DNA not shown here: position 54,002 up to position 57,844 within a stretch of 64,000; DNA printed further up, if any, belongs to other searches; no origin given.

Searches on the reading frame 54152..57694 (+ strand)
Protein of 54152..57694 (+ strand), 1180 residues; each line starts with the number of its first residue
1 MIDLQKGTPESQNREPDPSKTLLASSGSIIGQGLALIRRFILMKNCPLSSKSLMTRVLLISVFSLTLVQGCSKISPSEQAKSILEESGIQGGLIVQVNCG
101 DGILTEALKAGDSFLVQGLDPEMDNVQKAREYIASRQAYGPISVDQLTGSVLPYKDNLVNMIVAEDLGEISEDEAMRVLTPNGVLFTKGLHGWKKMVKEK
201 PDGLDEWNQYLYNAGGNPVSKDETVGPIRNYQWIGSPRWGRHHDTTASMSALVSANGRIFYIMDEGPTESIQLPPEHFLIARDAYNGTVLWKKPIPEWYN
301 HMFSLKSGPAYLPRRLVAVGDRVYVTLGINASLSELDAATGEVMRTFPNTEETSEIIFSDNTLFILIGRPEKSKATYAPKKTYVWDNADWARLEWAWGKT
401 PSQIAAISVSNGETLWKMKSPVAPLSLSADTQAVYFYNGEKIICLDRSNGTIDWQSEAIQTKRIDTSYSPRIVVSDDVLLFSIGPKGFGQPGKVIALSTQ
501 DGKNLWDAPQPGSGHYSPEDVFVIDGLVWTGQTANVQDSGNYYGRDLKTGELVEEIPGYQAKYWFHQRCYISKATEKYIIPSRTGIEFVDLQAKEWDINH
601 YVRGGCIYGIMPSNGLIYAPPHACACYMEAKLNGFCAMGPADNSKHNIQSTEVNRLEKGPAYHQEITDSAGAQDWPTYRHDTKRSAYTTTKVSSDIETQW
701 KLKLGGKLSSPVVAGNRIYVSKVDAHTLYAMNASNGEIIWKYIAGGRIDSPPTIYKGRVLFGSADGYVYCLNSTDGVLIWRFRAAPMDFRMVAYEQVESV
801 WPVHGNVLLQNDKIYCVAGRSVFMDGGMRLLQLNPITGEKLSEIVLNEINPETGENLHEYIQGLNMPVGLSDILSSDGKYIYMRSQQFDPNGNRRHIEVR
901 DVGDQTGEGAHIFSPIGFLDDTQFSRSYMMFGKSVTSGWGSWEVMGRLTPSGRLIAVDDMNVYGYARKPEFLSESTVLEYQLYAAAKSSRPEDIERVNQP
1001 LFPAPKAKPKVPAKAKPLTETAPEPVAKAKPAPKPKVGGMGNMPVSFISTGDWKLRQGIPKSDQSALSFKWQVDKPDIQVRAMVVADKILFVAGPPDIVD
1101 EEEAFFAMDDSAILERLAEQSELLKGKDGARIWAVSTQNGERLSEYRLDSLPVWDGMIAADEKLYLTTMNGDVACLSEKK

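Call 84: search_protein_families(library=pfam, proteins=[window:54152-57694:+], max_evalue=0.00001)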
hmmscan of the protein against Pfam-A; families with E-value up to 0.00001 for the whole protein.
window:54152-57694:+ (1180 aa): 3 families
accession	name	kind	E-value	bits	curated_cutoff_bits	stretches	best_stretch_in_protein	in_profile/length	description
PF13360.13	PQQ_2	-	2.2e-31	109.7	27.6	2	697-848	14-147/233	Outer membrane protein assembly factor BamB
PF13570.13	Beta-prop_ACSF4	-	2.3e-17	63.8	133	1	697-784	40-131/329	Beta-alanine-activating enzyme, beta-propeller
PF01011.28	PQQ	-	4e-06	26.3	26.7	0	278-352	68-145/595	Glucose/ethanol/alcohol dehydrogenase, beta-propeller domain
